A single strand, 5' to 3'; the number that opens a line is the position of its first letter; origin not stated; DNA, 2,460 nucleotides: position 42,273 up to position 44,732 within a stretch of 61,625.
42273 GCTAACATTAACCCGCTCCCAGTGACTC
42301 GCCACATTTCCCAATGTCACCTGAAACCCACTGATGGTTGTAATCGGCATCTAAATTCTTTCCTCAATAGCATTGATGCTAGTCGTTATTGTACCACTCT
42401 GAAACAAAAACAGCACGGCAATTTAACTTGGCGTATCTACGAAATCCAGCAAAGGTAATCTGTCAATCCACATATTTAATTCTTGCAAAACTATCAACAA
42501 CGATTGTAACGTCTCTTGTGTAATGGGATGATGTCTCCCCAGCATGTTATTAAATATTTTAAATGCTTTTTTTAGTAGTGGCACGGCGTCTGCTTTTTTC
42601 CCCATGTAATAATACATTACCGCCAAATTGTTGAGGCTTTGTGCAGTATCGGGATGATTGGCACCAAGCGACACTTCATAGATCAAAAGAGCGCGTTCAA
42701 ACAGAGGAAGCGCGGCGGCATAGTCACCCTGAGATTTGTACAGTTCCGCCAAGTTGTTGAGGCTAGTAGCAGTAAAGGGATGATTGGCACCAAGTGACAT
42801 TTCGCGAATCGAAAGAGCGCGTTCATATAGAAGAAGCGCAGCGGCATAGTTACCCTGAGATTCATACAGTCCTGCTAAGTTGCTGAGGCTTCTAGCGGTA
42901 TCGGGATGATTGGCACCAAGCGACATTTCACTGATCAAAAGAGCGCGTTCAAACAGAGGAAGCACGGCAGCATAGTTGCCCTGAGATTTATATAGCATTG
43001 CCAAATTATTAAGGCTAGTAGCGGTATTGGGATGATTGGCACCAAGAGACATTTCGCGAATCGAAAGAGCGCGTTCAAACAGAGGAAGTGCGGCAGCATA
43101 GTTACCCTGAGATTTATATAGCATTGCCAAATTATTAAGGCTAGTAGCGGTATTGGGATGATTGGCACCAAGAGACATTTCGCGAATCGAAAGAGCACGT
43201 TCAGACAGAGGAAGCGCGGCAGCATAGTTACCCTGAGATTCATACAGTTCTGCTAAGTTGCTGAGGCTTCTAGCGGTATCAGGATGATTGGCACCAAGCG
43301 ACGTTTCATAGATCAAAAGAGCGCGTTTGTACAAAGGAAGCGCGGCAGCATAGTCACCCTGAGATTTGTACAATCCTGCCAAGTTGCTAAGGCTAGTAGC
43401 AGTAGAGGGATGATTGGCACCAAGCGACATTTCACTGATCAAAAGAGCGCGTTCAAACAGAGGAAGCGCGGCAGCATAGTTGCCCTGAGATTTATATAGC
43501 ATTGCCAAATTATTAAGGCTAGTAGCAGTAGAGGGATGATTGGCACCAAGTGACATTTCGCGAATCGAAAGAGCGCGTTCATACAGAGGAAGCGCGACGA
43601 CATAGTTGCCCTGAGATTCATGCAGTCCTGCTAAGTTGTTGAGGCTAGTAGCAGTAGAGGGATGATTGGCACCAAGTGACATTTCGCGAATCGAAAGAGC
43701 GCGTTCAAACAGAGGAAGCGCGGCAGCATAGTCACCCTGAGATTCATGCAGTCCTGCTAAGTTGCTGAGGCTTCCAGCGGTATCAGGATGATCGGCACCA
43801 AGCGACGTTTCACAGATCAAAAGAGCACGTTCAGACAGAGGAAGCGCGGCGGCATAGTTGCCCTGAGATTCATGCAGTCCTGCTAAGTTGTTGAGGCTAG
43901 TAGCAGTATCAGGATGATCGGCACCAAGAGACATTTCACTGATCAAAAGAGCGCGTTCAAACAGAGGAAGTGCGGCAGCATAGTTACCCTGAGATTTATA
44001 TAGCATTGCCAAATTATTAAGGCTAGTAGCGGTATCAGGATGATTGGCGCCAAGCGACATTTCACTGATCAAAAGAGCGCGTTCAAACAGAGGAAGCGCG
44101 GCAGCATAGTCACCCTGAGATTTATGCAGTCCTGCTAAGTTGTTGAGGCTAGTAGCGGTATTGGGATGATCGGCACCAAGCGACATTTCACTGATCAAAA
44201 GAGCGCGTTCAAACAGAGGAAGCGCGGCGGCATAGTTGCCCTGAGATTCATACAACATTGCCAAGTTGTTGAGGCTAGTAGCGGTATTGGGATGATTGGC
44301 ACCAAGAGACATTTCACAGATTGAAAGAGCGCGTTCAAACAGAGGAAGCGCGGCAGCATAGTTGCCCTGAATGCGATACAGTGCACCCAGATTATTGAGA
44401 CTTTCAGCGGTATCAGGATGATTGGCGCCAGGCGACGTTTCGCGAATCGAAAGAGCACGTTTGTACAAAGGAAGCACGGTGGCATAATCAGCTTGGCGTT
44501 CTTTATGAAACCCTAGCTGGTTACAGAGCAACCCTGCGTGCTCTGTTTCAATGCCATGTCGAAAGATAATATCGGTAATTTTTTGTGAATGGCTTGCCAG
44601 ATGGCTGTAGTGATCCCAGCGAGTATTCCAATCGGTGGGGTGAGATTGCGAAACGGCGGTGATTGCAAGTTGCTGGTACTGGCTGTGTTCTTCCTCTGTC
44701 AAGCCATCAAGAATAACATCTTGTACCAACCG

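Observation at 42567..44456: Highly homogenised 126-bp TPR repeats with variation confined to a few codon positions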

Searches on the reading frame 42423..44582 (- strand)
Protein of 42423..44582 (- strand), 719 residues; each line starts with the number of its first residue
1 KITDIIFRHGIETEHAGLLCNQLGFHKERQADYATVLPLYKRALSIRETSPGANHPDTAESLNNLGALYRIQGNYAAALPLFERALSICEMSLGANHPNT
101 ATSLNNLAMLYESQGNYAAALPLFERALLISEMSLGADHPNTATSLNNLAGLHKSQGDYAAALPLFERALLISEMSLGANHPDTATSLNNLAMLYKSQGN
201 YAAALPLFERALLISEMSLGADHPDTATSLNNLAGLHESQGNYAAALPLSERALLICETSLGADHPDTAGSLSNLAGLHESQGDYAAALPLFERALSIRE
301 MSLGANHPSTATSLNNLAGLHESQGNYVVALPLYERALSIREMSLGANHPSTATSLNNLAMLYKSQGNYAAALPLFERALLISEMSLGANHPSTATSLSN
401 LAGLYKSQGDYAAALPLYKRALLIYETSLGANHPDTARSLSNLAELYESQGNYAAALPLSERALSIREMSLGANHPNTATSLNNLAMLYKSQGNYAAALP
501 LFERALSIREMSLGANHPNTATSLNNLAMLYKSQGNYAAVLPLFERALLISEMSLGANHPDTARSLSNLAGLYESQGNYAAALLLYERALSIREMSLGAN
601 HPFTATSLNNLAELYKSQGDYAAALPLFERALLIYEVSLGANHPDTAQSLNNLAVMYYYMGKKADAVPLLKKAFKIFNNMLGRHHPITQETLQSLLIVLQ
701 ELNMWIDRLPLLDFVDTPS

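Call 57: predict_structure(protein=window:42423-44582:-)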
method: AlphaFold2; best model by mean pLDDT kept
length: 719 residues; sequences in the alignment: 1
mean_pLDDT: 83.8   pTM: 0.78
mean pLDDT of the five models: 83.8, 83.1, 82.9, 74.1, 66.8
residues with pLDDT >= 90: 314; 70-90: 312; 50-70: 31; < 50: 62
segments of 3 or more residues with pLDDT < 50: 1-17, 20-31, 684-694, 700-719
pLDDT, mean of each block of 10 residues (from residue 1): 40 46 42 61 69 74 83 83 91 87 91 87 94 89 92 88 94 91 91 91 94 92 89 92 91 93 86 93 88 93 86 92 86 94 88 93 85 94 91 94 88 92 92 91 89 90 92 88 91 88 92 85 89 85 91 85 89 87 93 85 87 89 91 86 80 84 82 73 47 50 43 34
secondary structure, 60 per line:
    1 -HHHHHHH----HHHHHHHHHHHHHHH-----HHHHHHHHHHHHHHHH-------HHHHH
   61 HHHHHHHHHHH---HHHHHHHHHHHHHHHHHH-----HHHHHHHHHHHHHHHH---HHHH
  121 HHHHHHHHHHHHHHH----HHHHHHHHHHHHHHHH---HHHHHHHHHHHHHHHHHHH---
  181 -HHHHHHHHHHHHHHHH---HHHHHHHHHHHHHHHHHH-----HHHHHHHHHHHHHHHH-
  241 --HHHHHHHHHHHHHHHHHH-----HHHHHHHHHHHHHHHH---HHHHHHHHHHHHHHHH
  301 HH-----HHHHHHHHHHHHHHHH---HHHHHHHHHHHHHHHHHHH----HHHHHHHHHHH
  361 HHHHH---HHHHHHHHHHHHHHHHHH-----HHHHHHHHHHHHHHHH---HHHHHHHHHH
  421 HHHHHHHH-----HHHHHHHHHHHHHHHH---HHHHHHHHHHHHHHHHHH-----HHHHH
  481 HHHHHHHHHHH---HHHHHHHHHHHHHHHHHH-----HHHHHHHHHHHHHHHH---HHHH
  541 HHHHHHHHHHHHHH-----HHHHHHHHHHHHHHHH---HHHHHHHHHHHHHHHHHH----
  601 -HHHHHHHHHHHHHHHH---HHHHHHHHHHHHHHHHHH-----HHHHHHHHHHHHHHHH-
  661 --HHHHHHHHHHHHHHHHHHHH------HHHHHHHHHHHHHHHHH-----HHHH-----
elements in order (helices of 4 or more, strands of 3 or more residues): H2-8 H13-27 H33-48 H56-71 H75-92 H98-113 H117-135 H140-155 H159-177 H182-197 H201-218 H224-239 H243-260 H266-281 H285-302 H308-323 H327-345 H350-365 H369-386 H392-407 H411-428 H434-449 H453-470 H476-491 H495-512 H518-533 H537-554 H560-575 H579-596 H602-617 H621-638 H644-659 H663-682 H689-705 H711-714

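Call 61: fold_search(model_id=the predicted structure, library=pdb)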
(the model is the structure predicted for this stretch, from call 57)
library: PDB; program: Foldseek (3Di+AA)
matches with E <= 10: 1785; with E <= 0.001: 452
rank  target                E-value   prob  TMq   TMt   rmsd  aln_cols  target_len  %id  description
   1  9hvq_Q                2.3e-14  1.00  0.36  0.30  22.7       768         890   18  Structure of the transcribing Pol II-DSIF-PAF-SPT6-RECQL5 complex (released 2025-07-16)
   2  9rtt_Q                1.4e-13  1.00  0.36  0.30  24.7       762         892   18  Activated Elongation Complex with IWS1 and ELOF1 (released 2025-09-03)
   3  8jal_B                3.2e-13  1.00  0.44  0.53  11.4       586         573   17  Structure of CRL2APPBP2 bound with RxxGP degron (dimer) (released 2023-10-18)
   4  8jal_A                5.9e-13  1.00  0.44  0.53  11.0       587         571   17  Structure of CRL2APPBP2 bound with RxxGP degron (dimer) (released 2023-10-18)
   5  1w3b_A                6.1e-13  1.00  0.29  0.50  10.4       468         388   23  The superhelical TPR domain of O-linked GlcNAc transferase reveals structural similarities to importin alpha. (released 2004-09-09)
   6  8dtg_A                1.1e-12  1.00  0.22  0.20  18.7       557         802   21  Cryo-EM structure of Arabidopsis SPY alternative conformation 1 (released 2023-03-08)
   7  8q9t_E                1.3e-12  1.00  0.23  0.18  27.7       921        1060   13  CryoEM structure of a S. Cerevisiae Ski238 complex bound to RNA (released 2023-11-29)
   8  7ai4_A                1.4e-12  1.00  0.27  0.69   5.1       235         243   44  Crystal structure of the KLC1-TPR domain truncated from its nonTPR region ([A1-B6]-Delta-nonTPR fragment) (released 2021-10-06)
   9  5dse_C                1.4e-12  1.00  0.40  0.40  20.1       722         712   17  Crystal Structure of the TTC7B/Hyccin Complex (released 2015-12-02)
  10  4buj_B                1.4e-12  1.00  0.36  0.22  19.0       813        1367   14  Crystal structure of the S. cerevisiae Ski2-3-8 complex (released 2013-08-28)
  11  8jaq_A                1.5e-12  1.00  0.49  0.59  11.8       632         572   16  Structure of CRL2APPBP2 bound with RxxGP degron (tetramer) (released 2023-10-18)
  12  8fgw_D                2.9e-12  1.00  0.27  0.17  22.6       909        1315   14  Human IFT-A complex structures provide molecular insights into ciliary transport (released 2023-02-22)
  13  8dtf_A                3.0e-12  1.00  0.23  0.21  18.5       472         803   24  Cryo-EM structure of the full length Arabidopsis SPY with complete TPRs (released 2023-03-08)
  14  7y4i_A                3.4e-12  1.00  0.24  0.21  19.3       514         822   23  Crystal structure of SPINDLY in complex with GDP (released 2022-12-07)
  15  4buj_F                4.7e-12  1.00  0.36  0.22  18.7       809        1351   15  Crystal structure of the S. cerevisiae Ski2-3-8 complex (released 2013-08-28)
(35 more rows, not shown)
